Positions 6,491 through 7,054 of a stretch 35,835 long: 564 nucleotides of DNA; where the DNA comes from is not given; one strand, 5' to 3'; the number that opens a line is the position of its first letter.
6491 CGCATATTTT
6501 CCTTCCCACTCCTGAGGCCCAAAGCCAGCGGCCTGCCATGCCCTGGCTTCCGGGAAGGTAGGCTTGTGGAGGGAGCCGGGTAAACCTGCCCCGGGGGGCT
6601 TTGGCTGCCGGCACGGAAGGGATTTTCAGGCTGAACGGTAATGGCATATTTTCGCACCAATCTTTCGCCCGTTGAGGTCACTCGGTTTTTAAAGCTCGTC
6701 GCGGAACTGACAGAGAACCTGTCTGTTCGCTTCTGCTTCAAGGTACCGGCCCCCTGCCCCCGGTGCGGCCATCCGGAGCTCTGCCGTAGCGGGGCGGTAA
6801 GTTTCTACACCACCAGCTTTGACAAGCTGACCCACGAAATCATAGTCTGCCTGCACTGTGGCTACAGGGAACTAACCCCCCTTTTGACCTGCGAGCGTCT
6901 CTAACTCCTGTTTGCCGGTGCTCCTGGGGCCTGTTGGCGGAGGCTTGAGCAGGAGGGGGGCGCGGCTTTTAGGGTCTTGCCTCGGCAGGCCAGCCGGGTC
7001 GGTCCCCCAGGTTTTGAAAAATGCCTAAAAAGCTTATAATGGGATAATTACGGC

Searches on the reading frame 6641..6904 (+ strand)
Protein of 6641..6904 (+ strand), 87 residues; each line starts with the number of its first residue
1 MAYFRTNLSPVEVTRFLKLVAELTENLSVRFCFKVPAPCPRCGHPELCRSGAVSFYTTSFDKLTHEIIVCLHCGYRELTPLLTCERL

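Call 3: search_protein_families(library=pfam, proteins=[window:6641-6904:+], max_evalue=1)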
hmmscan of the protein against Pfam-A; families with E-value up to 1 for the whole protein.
window:6641-6904:+ (87 aa): 9 families
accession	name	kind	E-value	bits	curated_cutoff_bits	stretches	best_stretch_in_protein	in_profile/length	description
PF09855.14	Zn_ribbon_13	-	0.048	14.3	23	1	39-78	2-46/63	Nucleic-acid-binding protein containing Zn-ribbon domain (DUF2082)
PF14354.12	Lar_restr_allev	-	0.052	14.2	28.6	1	38-75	5-33/58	Restriction alleviation protein Lar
PF13824.12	zf-Mss51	-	0.091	13.4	27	1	32-49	10-27/55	Zinc-finger of mitochondrial splicing suppressor 51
PF21344.3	Zn_ribbon_LysW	-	0.14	12.3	27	0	61-74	15-28/46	Alpha-aminoadipate carrier protein LysW-like, globular domain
PF13248.11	Zn_ribbon_3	-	0.15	12.1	27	0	38-45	4-11/26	zinc-ribbon domain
PF05876.18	GpA_ATPase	-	0.2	11.7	25.6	1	38-74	196-230/247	Phage terminase large subunit gpA, ATPase domain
PF03604.18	Zn_ribbon_RPAB4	-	0.32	11.2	24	1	65-76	15-26/32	DNA directed RNA polymerase, 7 kDa subunit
PF21349.2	RUBY_RBDX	-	0.56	10.1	26.5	1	35-45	15-25/30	Rubrerythrin, rubredoxin-like domain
PF01096.23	Zn_ribbon_TFIIS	-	0.66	10.3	21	0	38-76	2-37/39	Transcription factor S-II (TFIIS)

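Call 4: search_protein_families(library=ncbifam, proteins=[window:6641-6904:+], max_evalue=1)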
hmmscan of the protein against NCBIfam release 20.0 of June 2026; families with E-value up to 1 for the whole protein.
window:6641-6904:+ (87 aa): 4 families
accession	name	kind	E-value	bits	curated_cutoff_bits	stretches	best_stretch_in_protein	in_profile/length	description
TIGR03655.1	anti_R_Lar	subfamily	0.022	15.1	39.6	1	38-76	3-37/55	Lar family restriction alleviation protein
TIGR00310.1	ZPR1_znf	domain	0.078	12.3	78.3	1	38-77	2-40/192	ZPR1 zinc finger domain-containing protein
NF033497.1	rubre_like_arch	subfamily_domain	0.19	11.5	32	1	70-86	3-21/34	rubrerythrin-like domain-containing protein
NF047912.1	ECs_2282_CxxC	subfamily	0.35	10.8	37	0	37-75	3-35/60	ECs_2282 family putative zinc-binding protein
